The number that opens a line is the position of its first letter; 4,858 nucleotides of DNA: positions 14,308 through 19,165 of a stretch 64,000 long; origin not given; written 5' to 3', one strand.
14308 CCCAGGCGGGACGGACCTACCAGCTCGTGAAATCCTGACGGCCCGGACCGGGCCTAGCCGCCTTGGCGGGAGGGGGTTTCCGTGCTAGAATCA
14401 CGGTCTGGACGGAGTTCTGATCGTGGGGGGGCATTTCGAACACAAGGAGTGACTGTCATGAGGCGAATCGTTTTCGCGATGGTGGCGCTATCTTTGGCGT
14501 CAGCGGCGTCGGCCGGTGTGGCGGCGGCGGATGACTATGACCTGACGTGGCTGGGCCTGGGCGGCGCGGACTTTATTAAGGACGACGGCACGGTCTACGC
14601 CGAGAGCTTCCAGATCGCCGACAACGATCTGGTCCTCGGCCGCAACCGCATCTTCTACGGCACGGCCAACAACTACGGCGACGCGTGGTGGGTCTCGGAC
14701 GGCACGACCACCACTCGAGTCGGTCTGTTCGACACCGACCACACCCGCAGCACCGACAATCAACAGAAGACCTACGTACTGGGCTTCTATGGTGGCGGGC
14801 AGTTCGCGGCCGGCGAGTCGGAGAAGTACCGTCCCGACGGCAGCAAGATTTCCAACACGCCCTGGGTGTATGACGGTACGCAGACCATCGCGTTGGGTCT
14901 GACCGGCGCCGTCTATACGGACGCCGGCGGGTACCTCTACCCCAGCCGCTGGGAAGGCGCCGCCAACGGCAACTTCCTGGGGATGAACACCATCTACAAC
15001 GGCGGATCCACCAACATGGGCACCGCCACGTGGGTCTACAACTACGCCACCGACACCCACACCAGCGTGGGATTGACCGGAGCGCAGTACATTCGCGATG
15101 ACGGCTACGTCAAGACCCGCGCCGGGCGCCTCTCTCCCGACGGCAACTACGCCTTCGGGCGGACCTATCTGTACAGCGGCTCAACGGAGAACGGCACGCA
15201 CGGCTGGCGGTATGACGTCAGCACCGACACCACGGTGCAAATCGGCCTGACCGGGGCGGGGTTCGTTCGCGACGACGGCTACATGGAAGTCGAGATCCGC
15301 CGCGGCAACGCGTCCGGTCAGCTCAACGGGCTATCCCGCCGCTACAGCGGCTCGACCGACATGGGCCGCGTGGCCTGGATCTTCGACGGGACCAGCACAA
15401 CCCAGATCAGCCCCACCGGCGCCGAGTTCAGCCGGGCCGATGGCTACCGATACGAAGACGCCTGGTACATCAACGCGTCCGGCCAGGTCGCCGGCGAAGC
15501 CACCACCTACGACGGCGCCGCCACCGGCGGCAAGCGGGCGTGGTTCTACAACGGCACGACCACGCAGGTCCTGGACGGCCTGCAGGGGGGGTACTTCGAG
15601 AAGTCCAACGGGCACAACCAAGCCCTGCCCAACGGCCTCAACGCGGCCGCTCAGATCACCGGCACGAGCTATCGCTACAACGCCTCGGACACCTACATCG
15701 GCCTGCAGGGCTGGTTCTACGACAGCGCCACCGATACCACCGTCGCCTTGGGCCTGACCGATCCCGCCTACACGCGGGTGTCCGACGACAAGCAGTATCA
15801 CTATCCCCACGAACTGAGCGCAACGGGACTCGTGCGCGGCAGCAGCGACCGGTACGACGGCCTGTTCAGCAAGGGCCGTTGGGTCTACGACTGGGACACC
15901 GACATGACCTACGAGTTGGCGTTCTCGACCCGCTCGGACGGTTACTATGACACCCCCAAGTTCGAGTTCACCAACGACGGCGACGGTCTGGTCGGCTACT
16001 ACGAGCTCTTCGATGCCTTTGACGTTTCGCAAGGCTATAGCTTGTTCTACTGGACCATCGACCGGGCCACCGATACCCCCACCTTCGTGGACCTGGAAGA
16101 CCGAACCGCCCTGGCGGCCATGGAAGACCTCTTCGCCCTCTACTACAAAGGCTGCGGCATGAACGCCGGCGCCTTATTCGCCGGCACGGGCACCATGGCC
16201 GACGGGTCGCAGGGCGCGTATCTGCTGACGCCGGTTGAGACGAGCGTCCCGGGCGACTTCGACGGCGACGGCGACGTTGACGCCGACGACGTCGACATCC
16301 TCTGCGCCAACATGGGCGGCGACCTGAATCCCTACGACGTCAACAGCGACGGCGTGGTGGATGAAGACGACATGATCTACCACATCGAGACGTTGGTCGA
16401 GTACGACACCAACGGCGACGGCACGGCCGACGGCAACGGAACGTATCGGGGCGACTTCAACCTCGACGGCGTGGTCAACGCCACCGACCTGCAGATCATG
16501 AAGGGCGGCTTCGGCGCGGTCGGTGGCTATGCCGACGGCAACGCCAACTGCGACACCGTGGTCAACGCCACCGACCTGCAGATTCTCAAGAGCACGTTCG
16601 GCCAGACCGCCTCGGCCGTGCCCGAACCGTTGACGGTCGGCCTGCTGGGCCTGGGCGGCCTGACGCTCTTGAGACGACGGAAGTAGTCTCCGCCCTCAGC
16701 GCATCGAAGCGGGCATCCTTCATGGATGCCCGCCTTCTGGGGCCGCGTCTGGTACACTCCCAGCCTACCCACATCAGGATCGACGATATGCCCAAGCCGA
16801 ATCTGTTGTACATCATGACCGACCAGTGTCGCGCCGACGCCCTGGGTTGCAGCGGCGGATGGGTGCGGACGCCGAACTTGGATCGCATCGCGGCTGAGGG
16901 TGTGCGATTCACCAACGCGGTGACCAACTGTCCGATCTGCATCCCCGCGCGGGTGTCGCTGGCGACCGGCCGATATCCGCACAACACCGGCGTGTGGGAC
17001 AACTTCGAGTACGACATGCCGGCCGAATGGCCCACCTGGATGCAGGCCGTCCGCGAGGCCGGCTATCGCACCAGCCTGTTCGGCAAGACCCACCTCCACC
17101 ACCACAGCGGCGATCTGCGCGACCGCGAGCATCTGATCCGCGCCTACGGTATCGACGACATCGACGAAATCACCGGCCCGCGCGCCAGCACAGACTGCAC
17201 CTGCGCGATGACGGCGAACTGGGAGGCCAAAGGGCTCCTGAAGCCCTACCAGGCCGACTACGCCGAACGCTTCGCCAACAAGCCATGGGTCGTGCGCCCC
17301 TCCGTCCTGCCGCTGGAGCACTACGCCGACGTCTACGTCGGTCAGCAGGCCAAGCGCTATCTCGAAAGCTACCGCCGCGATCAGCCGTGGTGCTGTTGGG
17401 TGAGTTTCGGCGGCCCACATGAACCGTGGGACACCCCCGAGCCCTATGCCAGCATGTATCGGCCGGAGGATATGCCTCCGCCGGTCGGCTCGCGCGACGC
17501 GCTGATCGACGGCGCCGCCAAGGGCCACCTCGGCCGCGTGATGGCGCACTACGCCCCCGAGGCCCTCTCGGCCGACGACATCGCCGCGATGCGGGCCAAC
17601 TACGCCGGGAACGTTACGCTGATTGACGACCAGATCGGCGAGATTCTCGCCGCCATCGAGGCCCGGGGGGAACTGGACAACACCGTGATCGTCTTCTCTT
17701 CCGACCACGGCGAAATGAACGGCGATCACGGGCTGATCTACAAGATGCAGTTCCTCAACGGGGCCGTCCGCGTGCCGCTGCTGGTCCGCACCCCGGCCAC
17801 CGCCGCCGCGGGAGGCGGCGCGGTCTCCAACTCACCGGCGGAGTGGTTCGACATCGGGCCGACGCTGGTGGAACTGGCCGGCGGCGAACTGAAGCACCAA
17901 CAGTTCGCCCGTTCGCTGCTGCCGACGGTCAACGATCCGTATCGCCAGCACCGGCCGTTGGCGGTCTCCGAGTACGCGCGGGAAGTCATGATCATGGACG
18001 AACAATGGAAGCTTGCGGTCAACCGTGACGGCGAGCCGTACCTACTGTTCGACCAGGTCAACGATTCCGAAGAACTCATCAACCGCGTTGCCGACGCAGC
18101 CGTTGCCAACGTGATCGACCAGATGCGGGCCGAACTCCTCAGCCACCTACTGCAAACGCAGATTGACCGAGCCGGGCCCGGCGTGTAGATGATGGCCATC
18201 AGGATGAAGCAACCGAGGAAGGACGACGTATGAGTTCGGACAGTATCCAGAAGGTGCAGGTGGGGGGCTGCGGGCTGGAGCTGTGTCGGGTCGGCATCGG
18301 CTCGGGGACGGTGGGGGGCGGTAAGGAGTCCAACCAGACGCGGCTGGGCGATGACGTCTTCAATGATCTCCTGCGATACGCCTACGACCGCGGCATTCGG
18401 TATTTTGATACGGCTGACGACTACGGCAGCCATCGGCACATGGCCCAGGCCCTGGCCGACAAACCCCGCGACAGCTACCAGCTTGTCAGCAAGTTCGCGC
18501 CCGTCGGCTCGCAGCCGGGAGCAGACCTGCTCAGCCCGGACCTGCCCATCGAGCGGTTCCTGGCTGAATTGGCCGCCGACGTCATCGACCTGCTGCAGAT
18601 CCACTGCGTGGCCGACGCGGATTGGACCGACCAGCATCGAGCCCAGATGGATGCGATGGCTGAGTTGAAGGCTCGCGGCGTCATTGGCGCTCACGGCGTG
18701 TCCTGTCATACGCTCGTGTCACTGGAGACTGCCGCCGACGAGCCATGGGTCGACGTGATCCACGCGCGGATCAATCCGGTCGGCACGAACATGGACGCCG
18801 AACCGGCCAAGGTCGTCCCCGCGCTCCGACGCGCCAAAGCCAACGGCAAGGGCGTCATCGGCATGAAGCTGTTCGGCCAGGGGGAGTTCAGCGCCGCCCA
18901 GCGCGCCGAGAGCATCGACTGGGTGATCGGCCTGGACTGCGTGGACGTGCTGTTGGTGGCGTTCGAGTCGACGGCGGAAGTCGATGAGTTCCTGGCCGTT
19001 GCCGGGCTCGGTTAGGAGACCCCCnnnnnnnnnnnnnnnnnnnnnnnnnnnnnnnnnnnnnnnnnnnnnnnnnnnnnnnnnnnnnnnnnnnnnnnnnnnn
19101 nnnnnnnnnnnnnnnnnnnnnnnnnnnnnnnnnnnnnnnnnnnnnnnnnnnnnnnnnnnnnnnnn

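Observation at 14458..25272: Family of PEP-CTERM surface proteins sharing a cassette-like C-terminal module of dockerin-type repeats plus PEP-CTERM anchor on unrelated passenger domains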

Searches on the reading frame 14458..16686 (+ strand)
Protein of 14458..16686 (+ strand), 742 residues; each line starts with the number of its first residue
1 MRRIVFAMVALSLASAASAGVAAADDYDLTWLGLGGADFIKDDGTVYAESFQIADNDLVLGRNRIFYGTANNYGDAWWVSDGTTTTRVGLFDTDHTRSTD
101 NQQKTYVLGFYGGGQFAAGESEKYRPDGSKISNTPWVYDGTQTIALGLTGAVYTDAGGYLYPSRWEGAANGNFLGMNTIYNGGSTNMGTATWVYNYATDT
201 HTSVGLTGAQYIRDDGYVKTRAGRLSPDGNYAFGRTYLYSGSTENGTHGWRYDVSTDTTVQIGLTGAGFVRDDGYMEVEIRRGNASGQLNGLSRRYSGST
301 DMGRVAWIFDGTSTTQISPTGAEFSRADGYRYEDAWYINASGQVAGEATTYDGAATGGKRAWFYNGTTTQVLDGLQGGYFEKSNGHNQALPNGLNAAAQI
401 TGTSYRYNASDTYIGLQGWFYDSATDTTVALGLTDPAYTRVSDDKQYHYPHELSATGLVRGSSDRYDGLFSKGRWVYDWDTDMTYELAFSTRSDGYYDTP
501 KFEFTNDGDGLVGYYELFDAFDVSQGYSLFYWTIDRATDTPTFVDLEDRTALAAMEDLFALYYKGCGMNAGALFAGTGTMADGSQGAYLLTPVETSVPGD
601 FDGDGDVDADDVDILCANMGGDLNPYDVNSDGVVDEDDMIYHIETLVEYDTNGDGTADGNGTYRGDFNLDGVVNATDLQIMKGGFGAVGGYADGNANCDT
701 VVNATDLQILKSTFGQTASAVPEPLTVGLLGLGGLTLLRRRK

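Call 3: search_protein_families(library=pfam, proteins=[window:14458-16686:+], max_evalue=0.1)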
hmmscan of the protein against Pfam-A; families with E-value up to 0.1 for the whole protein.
window:14458-16686:+ (742 aa): 2 families
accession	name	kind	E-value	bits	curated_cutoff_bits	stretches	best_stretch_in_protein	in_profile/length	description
PF00404.24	Dockerin_1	-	3e-07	31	22.9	2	665-712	2-54/57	Dockerin type I domain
PF07589.16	PEP-CTERM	-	0.00058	20.3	20.7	1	720-742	1-24/24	PEP-CTERM motif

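Call 4: search_protein_families(library=ncbifam, proteins=[window:14458-16686:+], max_evalue=0.1)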
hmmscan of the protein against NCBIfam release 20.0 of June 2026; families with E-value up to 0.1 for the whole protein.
window:14458-16686:+ (742 aa): 4 families
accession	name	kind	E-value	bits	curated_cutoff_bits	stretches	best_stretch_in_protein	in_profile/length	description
TIGR02595.1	PEP_CTERM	domain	0.00039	21.1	16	1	721-742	1-22/24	PEP-CTERM sorting domain-containing protein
NF038125.1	PEP_CTERM_THxN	subfamily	0.00041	20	85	1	674-742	177-246/246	THxN family PEP-CTERM protein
NF038129.1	PEP_NF038129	equivalog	0.059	13.2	65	1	714-742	164-194/194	NF038129 family PEP-CTERM protein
NF038120.1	PEP_CTERM_QFxxD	subfamily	0.094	12.6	80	1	718-742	190-214/215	NF038120 family PEP-CTERM protein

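Call 61: list_cluster_members(proteins=[window:14458-16686:+, window:20466-21959:+, window:21984-23249:+, window:23368-25272:+, window:28304-29563:-])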
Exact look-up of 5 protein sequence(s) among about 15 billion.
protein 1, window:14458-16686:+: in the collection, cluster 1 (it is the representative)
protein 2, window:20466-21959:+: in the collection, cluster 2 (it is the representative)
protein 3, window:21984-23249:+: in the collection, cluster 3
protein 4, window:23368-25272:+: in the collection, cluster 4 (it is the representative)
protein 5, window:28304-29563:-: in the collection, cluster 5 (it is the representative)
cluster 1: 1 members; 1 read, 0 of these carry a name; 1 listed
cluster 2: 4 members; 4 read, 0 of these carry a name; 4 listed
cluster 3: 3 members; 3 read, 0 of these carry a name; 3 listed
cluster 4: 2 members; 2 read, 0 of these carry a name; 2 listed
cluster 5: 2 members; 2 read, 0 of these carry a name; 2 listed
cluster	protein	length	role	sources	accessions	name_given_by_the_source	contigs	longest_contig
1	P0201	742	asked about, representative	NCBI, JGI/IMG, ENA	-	-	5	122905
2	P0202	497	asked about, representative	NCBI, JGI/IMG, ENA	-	-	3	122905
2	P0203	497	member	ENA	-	-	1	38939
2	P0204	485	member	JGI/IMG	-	-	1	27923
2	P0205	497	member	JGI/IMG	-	-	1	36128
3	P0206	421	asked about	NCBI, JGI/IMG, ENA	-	-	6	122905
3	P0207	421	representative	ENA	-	-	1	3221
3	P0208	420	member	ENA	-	-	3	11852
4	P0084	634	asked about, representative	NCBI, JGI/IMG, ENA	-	-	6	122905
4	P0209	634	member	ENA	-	-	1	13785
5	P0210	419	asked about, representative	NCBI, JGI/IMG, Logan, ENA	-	-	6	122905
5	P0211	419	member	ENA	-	-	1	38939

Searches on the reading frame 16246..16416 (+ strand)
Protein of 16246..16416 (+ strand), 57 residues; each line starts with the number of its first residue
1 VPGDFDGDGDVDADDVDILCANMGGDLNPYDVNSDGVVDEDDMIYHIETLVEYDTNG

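Call 89: search_protein_families(library=pfam, proteins=[window:16246-16416:+], max_evalue=1)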
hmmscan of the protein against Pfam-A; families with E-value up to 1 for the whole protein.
seq(57 aa): 5 families
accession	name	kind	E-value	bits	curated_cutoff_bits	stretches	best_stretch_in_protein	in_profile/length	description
PF13405.12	EF-hand_6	-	0.0057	16.7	25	1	30-46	9-25/30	EF-hand domain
PF13499.12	EF-hand_7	-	0.043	14.6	30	1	4-45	12-64/67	EF-hand domain pair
PF00036.39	EF-hand_1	-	0.043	13.8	25.4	1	30-45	9-24/29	EF hand domain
PF00404.24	Dockerin_1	-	0.072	13.7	22.9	2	2-43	1-49/57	Dockerin type I domain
PF13202.12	EF-hand_5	-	0.73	9.9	25.9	0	30-41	8-19/25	EF hand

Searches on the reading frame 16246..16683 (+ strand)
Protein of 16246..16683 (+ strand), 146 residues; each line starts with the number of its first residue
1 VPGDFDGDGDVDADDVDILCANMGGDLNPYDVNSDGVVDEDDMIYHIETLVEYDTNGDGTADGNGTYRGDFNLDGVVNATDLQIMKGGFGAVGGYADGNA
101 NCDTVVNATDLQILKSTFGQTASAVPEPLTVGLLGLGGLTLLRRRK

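Call 14: find_related_loci(query=A1, collection=genome_contigs, flank=6000)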
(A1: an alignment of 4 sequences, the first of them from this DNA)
Query A1 (146 aa) in genome_contigs; peptide patterns used: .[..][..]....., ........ (x = any residue, [..] = any of these).
597 stretches matched a pattern (row limit reached: there are more); 2 encode a relative of the query (tblastn E <= 1e-3); 2 distinct loci.
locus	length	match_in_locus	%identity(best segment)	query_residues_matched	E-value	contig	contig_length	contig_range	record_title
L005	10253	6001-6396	58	4-134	1e-31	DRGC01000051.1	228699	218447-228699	MAG TPA_asm: Phycisphaerae bacterium isolate HyVt-337 HyVt-337_k145_189999, whole genome shotgun sequence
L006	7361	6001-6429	50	9-146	2e-28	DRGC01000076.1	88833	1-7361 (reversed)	MAG TPA_asm: Phycisphaerae bacterium isolate HyVt-337 HyVt-337_k145_48033, whole genome shotgun sequence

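Call 21: predict_structure(alignment_id=A1)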
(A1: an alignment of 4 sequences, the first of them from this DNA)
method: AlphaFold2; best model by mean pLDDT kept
length: 146 residues; sequences in the alignment: 4
mean_pLDDT: 38.8   pTM: 0.24
mean pLDDT of the five models: 38.8, 36.8, 35.4, 34.1, 31.7
residues with pLDDT >= 90: 0; 70-90: 2; 50-70: 8; < 50: 136
segments of 3 or more residues with pLDDT < 50: 1-3, 11-31, 36-146
pLDDT, mean of each block of 10 residues (from residue 1): 55 45 38 49 44 40 36 33 34 29 33 37 30 37 43
secondary structure, 60 per line:
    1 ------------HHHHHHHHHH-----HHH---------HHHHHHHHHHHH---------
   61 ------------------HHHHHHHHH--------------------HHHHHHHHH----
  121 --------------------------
elements in order: H13-22 H40-51 H79-87 H108-116

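Call 24: search_protein_representatives(alignment_id=A1)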
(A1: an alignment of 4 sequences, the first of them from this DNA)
Query: 4 sequences, 146 profile positions. Proteins with E-value up to 0.001 (for the whole library): 11626; up to 1e-10: 884; up to 1e-30: 122. The best 150 are listed.
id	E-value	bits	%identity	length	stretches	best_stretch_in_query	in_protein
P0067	6.0e-72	256.8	-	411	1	2-146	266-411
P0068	2.8e-69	248.2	-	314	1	3-146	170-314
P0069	4.2e-68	244.3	-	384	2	2-146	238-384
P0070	1.8e-67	242.3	-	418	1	2-146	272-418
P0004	1.2e-65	236.4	-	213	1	4-146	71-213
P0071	2.7e-62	225.5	-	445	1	2-146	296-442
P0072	7.2e-57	207.9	-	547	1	2-146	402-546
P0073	1.4e-56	207.0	-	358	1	2-146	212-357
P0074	2.4e-55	202.9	-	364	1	2-146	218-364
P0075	5.3e-55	201.8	-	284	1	2-146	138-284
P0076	6.6e-55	201.5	-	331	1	2-145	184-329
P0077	2.1e-54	199.9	-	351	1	4-146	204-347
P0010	2.2e-54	199.8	-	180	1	2-146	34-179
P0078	2.9e-54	199.4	-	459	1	2-145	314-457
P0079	7.6e-54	198.1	-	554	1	3-145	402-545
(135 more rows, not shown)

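Call 29: search_protein_families(library=pfam, alignment_id=A2, max_evalue=0.001)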
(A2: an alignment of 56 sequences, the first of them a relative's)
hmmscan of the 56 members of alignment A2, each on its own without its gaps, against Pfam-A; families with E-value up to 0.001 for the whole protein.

A. member 1, P0134 (605 aa): 1 family
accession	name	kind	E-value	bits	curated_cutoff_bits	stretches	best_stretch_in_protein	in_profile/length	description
PF00404.24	Dockerin_1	-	0.00055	20.5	22.9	1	519-567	2-54/57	Dockerin type I domain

B. families by the number of members that match (of 56 scanned): 37 families (the first 25 are shown)
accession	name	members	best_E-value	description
PF00404.24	Dockerin_1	42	2e-98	Dockerin type I domain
PF07589.16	PEP-CTERM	34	2.6e-12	PEP-CTERM motif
PF13385.13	Laminin_G_3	4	1.4e-25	Concanavalin A-like lectin/glucanases superfamily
PF06739.17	SBBP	2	5.5e-26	Beta-propeller repeat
PF24251.1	DUF7453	1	4.5e-97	Family of unknown function (DUF7453)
PF00245.25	Alk_phosphatase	1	1.3e-69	Alkaline phosphatase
PF13405.12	EF-hand_6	1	8.3e-52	EF-hand domain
PF13499.12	EF-hand_7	1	1.8e-46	EF-hand domain pair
PF14312.12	FG-GAP_2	1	5.3e-46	FG-GAP repeat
PF00036.39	EF-hand_1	1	5.1e-43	EF hand domain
PF13855.12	LRR_8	1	4.6e-35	Leucine rich repeat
PF00082.27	Peptidase_S8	1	7.3e-30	Subtilase family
PF00805.28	Pentapeptide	1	2.6e-29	Pentapeptide repeats (8 copies)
PF13202.12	EF-hand_5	1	4.1e-25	EF hand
PF01483.27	P_proprotein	1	2.6e-22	Proprotein convertase P-domain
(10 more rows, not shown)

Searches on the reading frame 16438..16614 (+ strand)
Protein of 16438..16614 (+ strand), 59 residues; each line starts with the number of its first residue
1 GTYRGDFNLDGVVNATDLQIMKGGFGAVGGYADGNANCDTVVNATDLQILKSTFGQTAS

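Call 89: search_protein_families(library=pfam, proteins=[window:16438-16614:+], max_evalue=1)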
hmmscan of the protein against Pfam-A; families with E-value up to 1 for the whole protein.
seq(59 aa): 1 family
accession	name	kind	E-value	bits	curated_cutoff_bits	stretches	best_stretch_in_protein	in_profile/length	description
PF00404.24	Dockerin_1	-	5e-08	33.5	22.9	1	5-52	2-54/57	Dockerin type I domain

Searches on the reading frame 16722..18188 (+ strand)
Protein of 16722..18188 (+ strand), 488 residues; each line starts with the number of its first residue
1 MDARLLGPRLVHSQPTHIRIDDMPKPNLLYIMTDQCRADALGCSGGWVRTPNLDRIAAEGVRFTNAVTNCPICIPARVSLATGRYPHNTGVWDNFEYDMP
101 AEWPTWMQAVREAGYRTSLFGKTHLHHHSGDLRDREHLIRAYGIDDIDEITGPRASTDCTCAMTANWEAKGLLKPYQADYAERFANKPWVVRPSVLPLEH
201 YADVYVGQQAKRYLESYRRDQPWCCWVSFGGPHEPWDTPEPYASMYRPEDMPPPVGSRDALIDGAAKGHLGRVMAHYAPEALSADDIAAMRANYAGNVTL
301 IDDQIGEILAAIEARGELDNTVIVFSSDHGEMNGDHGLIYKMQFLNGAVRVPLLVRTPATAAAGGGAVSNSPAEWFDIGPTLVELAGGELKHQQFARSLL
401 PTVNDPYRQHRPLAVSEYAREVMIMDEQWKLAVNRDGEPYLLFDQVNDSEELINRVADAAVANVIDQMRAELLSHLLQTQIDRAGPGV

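Call 11: search_protein_families(library=pfam, proteins=[window:16722-18188:+], max_evalue=0.001)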
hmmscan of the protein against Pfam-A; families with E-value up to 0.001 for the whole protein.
window:16722-18188:+ (488 aa): 4 families
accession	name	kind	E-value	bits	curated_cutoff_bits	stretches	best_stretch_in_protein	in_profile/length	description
PF00884.28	Sulfatase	-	5.4e-48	164.3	25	1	26-387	1-300/301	Sulfatase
PF01663.27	Phosphodiest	-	1.7e-13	51.3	23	1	28-98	1-69/342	Type I phosphodiesterase / nucleotide pyrophosphatase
PF16347.10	SGSH_C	-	4e-08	34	29.3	1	334-474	1-150/154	N-sulphoglucosamine sulphohydrolase, C-terminal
PF02995.22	DUF229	-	0.00087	18.5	25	0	298-334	310-346/496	Protein of unknown function (DUF229)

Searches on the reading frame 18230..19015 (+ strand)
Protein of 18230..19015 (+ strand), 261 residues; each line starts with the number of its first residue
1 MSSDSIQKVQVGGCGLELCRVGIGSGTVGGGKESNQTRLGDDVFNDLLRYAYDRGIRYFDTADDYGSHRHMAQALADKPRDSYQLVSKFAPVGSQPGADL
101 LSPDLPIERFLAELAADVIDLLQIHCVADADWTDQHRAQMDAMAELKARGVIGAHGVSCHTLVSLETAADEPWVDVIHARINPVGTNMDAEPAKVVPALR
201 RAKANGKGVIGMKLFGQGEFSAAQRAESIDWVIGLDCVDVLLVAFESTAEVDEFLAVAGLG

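Call 11: search_protein_families(library=pfam, proteins=[window:18230-19015:+], max_evalue=0.001)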
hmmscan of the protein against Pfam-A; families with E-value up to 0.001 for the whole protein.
window:18230-19015:+ (261 aa): 1 family
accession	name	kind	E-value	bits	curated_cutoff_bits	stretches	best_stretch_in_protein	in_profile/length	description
PF00248.27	Aldo_ket_red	-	4.3e-22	79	24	1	21-225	2-202/291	Aldo/keto reductase family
